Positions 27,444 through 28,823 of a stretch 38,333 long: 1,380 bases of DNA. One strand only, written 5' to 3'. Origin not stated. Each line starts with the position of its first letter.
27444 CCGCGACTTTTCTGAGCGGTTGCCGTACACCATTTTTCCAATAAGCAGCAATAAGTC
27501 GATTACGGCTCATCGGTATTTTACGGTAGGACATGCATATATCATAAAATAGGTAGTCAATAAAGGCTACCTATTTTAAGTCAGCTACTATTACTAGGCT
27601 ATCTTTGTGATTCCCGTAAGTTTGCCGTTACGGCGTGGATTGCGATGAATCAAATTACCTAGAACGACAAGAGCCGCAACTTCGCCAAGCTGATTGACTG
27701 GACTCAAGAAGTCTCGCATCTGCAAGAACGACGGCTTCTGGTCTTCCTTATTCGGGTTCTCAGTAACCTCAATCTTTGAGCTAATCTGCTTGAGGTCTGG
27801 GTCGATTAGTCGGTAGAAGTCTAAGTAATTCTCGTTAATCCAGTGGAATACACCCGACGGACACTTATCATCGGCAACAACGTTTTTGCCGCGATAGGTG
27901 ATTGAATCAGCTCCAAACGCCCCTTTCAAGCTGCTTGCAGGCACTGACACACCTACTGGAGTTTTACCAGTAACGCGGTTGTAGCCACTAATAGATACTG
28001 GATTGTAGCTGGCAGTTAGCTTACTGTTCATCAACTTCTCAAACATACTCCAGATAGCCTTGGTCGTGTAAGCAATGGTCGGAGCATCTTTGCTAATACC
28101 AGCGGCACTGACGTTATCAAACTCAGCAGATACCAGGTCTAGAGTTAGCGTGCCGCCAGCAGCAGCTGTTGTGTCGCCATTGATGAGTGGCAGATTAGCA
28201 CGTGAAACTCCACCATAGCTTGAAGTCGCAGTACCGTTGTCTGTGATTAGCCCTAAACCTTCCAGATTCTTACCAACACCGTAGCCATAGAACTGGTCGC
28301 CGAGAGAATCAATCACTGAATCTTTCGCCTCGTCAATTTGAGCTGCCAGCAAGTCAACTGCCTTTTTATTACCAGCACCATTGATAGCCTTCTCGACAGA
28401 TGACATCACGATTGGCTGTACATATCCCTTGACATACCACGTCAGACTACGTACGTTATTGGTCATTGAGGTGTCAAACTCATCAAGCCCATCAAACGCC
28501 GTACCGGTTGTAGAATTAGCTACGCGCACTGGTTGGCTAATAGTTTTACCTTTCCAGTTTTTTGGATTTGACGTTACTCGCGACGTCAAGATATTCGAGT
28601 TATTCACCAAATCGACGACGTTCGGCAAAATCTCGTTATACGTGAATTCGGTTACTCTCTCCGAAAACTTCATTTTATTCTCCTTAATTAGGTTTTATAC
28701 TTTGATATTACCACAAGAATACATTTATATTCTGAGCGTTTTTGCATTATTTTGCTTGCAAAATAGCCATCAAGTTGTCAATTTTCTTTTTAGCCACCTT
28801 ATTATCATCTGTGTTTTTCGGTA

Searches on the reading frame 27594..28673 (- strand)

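Call 22: search_protein_families(library=phrogs, proteins=[window:27594-28673:-], max_evalue=0.001)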
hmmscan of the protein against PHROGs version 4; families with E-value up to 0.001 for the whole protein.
window:27594-28673:- (359 aa): 1 family
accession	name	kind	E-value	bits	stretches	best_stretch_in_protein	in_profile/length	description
phrog_9953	-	head and packaging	2.9e-70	238.2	1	6-354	3-328/329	major head protein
